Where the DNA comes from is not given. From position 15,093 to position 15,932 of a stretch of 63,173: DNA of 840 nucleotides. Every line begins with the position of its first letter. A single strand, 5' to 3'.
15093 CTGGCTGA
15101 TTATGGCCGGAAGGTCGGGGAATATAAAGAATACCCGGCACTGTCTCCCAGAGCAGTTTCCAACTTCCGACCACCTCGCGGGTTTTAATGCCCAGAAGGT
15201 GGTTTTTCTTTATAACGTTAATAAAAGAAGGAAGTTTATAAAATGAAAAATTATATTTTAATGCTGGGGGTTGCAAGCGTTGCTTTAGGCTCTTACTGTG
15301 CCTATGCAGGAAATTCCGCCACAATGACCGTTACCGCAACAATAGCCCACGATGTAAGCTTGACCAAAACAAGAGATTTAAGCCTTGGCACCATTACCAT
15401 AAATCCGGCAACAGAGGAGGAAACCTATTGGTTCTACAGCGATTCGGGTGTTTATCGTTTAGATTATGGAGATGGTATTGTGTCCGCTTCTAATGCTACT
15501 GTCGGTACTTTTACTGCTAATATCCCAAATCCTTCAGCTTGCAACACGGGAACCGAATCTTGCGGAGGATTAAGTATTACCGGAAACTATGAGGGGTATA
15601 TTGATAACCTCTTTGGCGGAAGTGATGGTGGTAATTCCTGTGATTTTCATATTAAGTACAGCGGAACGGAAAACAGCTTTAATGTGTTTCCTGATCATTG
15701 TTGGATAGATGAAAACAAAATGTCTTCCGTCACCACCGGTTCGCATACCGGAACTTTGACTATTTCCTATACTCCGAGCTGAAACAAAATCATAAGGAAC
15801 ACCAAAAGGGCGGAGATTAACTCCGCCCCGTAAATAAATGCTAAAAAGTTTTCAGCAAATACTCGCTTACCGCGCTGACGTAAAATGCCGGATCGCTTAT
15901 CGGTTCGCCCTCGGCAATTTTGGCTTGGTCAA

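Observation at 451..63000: Ten dispersed paralogs of a small secreted protein with a near-invariant donor-strand-like N-terminus and a variable body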

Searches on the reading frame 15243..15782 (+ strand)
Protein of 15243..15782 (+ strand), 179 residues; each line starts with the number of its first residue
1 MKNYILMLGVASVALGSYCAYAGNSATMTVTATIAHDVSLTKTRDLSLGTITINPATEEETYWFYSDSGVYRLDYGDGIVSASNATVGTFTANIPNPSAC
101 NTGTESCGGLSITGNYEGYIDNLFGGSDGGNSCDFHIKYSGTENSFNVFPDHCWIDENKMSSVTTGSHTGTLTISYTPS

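Call 3: search_protein_families(library=pfam, proteins=[window:15243-15782:+], max_evalue=10)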
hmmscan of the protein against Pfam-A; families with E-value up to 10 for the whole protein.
window:15243-15782:+ (179 aa): 0 families

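Call 4: search_protein_families(library=ncbifam, proteins=[window:15243-15782:+], max_evalue=10)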
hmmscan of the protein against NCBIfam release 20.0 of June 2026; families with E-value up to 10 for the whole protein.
window:15243-15782:+ (179 aa): 0 families

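Call 20: predict_structure(alignment_id=A2)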
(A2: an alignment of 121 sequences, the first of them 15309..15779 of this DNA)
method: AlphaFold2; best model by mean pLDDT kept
length: 157 residues; sequences in the alignment: 121
mean_pLDDT: 91.6   pTM: 0.82
mean pLDDT of the five models: 91.6, 91.1, 91.0, 90.7, 88.7
residues with pLDDT >= 90: 136; 70-90: 7; 50-70: 12; < 50: 2
segments of 3 or more residues with pLDDT < 50: none
pLDDT, mean of each block of 10 residues (from residue 1): 52 74 97 94 98 97 98 95 97 95 93 97 97 94 96 91
secondary structure, 60 per line:
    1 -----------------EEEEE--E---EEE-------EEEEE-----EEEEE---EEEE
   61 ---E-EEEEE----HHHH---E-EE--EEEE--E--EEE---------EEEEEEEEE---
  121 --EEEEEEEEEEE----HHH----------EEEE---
elements in order: E18-22 E29-31 E39-43 E49-53 E57-60 E66-70 H75-78 E88-91 E97-99 E109-117 E123-133 E151-154

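Call 23: search_protein_representatives(alignment_id=A2)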
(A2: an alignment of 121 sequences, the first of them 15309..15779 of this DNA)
Query: 121 sequences, 176 profile positions. Proteins with E-value up to 0.001 (for the whole library): 74; up to 1e-10: 52; up to 1e-30: 29. The best 74 are listed.
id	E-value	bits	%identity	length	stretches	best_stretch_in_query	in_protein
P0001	4.1e-81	287.5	-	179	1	1-176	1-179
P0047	2.4e-75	268.8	-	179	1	1-175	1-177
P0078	1.3e-69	250.1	-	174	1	1-176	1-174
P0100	5.2e-68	244.8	-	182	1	1-175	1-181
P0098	3.5e-65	235.7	-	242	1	1-175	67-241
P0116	7.6e-65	234.5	-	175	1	1-176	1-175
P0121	9.3e-56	204.9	-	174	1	1-176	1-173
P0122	1.3e-51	191.4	-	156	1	7-176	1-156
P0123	7.3e-49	182.5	-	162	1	1-175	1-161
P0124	4.4e-48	179.9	-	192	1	2-176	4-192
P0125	1.5e-47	178.3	-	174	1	1-176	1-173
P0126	1.7e-47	178.0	-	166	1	1-175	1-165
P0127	7.3e-42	159.7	-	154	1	1-176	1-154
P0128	2.1e-41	158.2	-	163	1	1-176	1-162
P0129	2.8e-41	157.8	-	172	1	1-174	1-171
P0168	3.7e-10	56.4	-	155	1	1-175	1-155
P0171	1.4e-09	54.6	-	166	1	1-137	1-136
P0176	9.0e-06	42.2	-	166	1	2-49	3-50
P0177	1.0e-05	42.0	-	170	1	1-176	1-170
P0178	1.4e-05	41.5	-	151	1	1-100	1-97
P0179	2.2e-05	40.9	-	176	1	1-167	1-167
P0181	2.3e-05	40.8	-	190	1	1-94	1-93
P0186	4.8e-04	36.5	-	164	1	1-79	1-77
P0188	6.4e-04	36.1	-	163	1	1-134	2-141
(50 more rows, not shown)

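Call 25: fold_search(model_id=the predicted structure, library=pdb)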
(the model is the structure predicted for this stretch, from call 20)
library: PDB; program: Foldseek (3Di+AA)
matches with E <= 10: 357; with E <= 0.001: 0
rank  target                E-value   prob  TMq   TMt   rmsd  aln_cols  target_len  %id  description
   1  3dsn_E                3.6e-02  0.82  0.38  0.40   9.5       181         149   12  Crystal structure of the complex of the Caf1M chaperone with the mini-fiber of two Caf1 subunits (Caf1:Caf1), carrying (released 2009-07-14)
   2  1z9s_B                5.3e-02  0.85  0.41  0.43   9.4       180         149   14  Crystal Structure of the native chaperone:subunit:subunit Caf1M:Caf1:Caf1 complex (released 2005-06-21)
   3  3dos_E                5.6e-02  0.80  0.37  0.39   8.0       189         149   15  Crystal structure of the complex of the Caf1M chaperone with the mini-fiber of two Caf1 subunits (Caf1:Caf1), carrying (released 2009-07-14)
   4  3dpb_B                5.9e-02  0.84  0.39  0.40   8.7       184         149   15  Crystal structure of the complex of the Caf1M chaperone with the mini-fiber of two Caf1 subunits (Caf1:Caf1), carrying (released 2009-07-14)
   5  1p5u_B                7.4e-02  0.85  0.42  0.44   8.7       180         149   13  X-ray structure of the ternary Caf1M:Caf1:Caf1 chaperone:subunit:subunit complex (released 2003-06-24)
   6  1kac_A                7.4e-02  0.16  0.23  0.21  12.7       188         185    9  KNOB DOMAIN FROM ADENOVIRUS SEROTYPE 12 IN COMPLEX WITH DOMAIN 1 OF ITS CELLULAR RECEPTOR CAR (released 1999-11-24)
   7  1p69_A                7.4e-02  0.16  0.23  0.21  12.7       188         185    9  STRUCTURAL BASIS FOR VARIATION IN ADENOVIRUS AFFINITY FOR THE CELLULAR RECEPTOR CAR (P417S MUTANT) (released 2004-05-11)
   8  1p6a_A                1.4e-01  0.16  0.26  0.23  11.9       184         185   11  STRUCTURAL BASIS FOR VARIATION IN ADENOVIRUS AFFINITY FOR THE CELLULAR RECEPTOR CAR (S489Y MUTANT) (released 2004-05-11)
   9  3dsn_B                1.7e-01  0.54  0.38  0.40   7.6       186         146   13  Crystal structure of the complex of the Caf1M chaperone with the mini-fiber of two Caf1 subunits (Caf1:Caf1), carrying (released 2009-07-14)
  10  7zl4_B                1.8e-01  0.15  0.24  0.24  12.7       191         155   12  Cryo-EM structure of archaic chaperone-usher Csu pilus of Acinetobacter baumannii (released 2022-08-03)
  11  1p5v_B                2.4e-01  0.38  0.35  0.39   8.4       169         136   12  X-ray structure of the Caf1M:Caf1 chaperone:subunit preassembly complex (released 2003-06-24)
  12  5d55_A                2.5e-01  0.21  0.29  0.31   9.2       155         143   11  Crystal structure of the E. coli Hda pilus minor tip subunit, HdaB (released 2016-08-10)
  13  3dsn_C                2.6e-01  0.66  0.44  0.50   5.5       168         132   12  Crystal structure of the complex of the Caf1M chaperone with the mini-fiber of two Caf1 subunits (Caf1:Caf1), carrying (released 2009-07-14)
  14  9fxa_K                2.8e-01  0.33  0.35  0.35  14.5       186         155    9  Cryo-EM structure of the type 1 pilus rod as part of the FimI-bound usher complex (FimDHGFAnIC - body 1) (released 2025-06-04)
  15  9iug_A                3.3e-01  0.38  0.37  0.36  14.6       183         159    9  Cryo-EM structure of the type I pilus from enterotoxigenic Escherichia coli (released 2025-05-28)
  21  7zl4_A                6.3e-01  0.08  0.23  0.24  10.2       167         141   11  Cryo-EM structure of archaic chaperone-usher Csu pilus of Acinetobacter baumannii (released 2022-08-03)
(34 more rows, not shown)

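Call 26: search_protein_families(library=pfam, alignment_id=A4, max_evalue=0.01)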
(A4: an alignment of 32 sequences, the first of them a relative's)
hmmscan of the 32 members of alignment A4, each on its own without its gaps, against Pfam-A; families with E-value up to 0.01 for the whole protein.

A. member 1, P0153 (193 aa): 0 families

B. families by the number of members that match (of 32 scanned): 2 families
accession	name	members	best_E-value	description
PF14352.11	DUF4402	2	1.3e-26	Domain of unknown function (DUF4402)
PF05229.21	SCPU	1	0.0091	Spore Coat Protein U domain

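Call 31: find_related_loci(query=A2, collection=genome_contigs, flank=10000)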
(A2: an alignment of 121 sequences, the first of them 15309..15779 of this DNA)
Query A2 (157 aa) in genome_contigs; peptide patterns used: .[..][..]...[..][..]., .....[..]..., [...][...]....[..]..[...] (x = any residue, [..] = any of these).
142 stretches matched a pattern; 3 encode a relative of the query (tblastn E <= 1e-3); 3 distinct loci.
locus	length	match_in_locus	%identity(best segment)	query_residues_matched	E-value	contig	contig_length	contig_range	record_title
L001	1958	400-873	54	1-155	4e-46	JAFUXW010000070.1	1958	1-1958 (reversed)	MAG: Alphaproteobacteria bacterium isolate RGIG4925 Roe_deer_Rumen-3__c88916, whole genome shotgun sequence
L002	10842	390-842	48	2-157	5e-38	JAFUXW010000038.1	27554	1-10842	MAG: Alphaproteobacteria bacterium isolate RGIG4925 Roe_deer_Rumen-3__c38640, whole genome shotgun sequence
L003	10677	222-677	46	2-157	1e-33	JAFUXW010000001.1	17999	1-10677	MAG: Alphaproteobacteria bacterium isolate RGIG4925 Roe_deer_Rumen-3__c3662, whole genome shotgun sequence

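Call 32: find_related_loci(query=A2, collection=metagenome_contigs, flank=10000)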
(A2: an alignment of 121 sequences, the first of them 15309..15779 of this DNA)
Query A2 (157 aa) in metagenome_contigs; peptide patterns used: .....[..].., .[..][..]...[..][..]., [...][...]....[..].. (x = any residue, [..] = any of these).
409 stretches matched a pattern, but none encodes a relative of the query by tblastn (E <= 1e-3).

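Call 39: find_encoding_contigs(protein=P0176, flank=10000, max_places=3)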
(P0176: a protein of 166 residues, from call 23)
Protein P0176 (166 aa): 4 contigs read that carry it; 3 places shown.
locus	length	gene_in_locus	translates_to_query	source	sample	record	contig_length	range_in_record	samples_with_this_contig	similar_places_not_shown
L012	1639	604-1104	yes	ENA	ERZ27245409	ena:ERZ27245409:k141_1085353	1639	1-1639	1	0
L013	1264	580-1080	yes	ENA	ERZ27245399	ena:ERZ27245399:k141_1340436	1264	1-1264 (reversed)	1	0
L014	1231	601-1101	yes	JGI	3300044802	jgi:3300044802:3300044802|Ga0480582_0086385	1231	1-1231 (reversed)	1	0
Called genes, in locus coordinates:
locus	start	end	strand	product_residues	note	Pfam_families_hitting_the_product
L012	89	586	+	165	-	PF14352:DUF4402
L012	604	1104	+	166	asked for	PF14352:DUF4402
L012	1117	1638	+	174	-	PF14352:DUF4402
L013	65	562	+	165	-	PF14352:DUF4402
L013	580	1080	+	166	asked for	PF14352:DUF4402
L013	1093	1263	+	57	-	?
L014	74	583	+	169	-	PF14352:DUF4402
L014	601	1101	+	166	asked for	PF14352:DUF4402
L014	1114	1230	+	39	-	?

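Call 57: find_encoding_contigs(protein=P0168, flank=10000, max_places=3)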
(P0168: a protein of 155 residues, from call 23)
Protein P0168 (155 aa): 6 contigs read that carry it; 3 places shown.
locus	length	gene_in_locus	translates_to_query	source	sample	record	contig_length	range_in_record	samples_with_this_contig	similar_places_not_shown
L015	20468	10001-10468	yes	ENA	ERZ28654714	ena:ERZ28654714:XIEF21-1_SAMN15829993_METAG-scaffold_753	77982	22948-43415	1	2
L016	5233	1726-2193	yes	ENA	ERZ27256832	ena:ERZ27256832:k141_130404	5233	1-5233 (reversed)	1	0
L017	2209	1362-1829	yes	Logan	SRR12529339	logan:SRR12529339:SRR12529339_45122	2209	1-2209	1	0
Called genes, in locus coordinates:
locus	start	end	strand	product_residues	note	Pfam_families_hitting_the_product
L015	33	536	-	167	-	-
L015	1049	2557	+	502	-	PF00515:TPR_1 (faint), PF12895:ANAPC3, PF14559:TPR_19 (weak), PF13489:Methyltransf_23, PF08241:Methyltransf_11, PF08242:Methyltransf_12, PF13649:Methyltransf_25, PF13847:Methyltransf_31, +6 more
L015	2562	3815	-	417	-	PF13173:AAA_14, PF13635:DUF4143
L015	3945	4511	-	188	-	-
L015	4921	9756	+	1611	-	PF25912:DUF7964 (faint)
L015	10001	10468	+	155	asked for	-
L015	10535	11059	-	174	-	-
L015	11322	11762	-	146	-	PF13279:4HBT_2, PF03061:4HBT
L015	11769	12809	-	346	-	PF05496:RuvB_N, PF06068:TIP49 (faint), PF01078:Mg_chelatase (faint), PF07728:AAA_5 (weak), PF13173:AAA_14 (weak), PF00004:AAA, PF17864:AAA_lid_4, PF05491:WHD_RuvB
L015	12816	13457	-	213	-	PF01330:RuvA_N, PF14520:HHH_5, PF07499:RuvA_C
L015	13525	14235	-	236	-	-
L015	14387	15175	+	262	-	-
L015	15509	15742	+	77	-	-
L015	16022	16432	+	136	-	PF15919:HicB_lk_antitox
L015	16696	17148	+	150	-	-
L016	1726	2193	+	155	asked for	-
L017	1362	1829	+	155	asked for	-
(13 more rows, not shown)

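Call 58: find_encoding_contigs(protein=P0179, flank=10000, max_places=3)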
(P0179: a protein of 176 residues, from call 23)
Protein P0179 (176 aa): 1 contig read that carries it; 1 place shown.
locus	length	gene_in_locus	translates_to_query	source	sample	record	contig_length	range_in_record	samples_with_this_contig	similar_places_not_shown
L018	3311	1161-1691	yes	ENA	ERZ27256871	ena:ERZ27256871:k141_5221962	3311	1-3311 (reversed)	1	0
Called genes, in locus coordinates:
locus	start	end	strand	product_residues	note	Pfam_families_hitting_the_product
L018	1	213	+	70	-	?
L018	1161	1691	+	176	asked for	-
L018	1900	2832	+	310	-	PF14352:DUF4402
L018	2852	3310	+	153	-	?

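Call 61: find_encoding_contigs(protein=P0177, flank=10000, max_places=2)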
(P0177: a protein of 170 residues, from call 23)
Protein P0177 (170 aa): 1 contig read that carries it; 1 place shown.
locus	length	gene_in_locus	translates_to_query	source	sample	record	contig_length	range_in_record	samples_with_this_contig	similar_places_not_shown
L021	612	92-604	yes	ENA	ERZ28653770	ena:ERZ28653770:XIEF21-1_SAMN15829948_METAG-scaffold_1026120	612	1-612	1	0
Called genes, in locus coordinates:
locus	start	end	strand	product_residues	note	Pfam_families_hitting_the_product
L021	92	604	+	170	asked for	-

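Call 62: find_encoding_contigs(protein=P0181, flank=10000, max_places=2)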
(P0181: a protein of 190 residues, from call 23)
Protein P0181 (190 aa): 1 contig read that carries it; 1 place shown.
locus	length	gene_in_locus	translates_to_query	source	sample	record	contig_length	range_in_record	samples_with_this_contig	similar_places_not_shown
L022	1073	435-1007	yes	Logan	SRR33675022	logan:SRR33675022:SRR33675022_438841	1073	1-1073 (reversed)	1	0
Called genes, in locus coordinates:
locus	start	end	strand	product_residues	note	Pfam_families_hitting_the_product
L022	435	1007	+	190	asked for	-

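Call 88: search_protein_families(library=pfam, proteins=[P0179, P0178, P0186, P0188, P0168, P0171], max_evalue=1)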
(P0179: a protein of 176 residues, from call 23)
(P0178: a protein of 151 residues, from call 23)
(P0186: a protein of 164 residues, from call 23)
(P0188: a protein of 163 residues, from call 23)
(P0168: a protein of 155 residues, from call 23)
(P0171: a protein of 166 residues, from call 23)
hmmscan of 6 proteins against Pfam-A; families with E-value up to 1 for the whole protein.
P0179 (176 aa): 1 family
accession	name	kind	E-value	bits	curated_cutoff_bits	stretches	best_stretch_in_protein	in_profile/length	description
PF05229.21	SCPU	-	0.0091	16.8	22.4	1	28-109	3-61/138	Spore Coat Protein U domain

P0178 (151 aa): 1 family
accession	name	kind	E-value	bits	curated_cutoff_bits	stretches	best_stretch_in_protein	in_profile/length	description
PF14352.11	DUF4402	-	0.23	12.6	25.2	0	39-90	3-49/129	Domain of unknown function (DUF4402)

P0186 (164 aa): 2 families
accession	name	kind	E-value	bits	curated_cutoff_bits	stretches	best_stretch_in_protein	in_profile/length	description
PF14352.11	DUF4402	-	0.031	15.4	25.2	1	40-141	3-113/129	Domain of unknown function (DUF4402)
PF03413.25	PepSY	-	0.073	13.8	24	1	41-75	33-60/60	Peptidase propeptide and YPEB domain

P0188 (163 aa): 2 families
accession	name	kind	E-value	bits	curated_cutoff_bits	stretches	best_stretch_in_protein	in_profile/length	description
PF14352.11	DUF4402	-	0.042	14.9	25.2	1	41-163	3-129/129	Domain of unknown function (DUF4402)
PF10913.13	DUF2706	-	0.2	12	25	0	123-140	17-34/59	Protein of unknown function (DUF2706)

P0168 (155 aa): 1 family
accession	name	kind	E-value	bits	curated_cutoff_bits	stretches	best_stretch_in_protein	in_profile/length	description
PF10836.13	DUF2574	-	0.011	16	27.5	1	1-36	1-36/93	Protein of unknown function (DUF2574)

P0171 (166 aa): 0 families
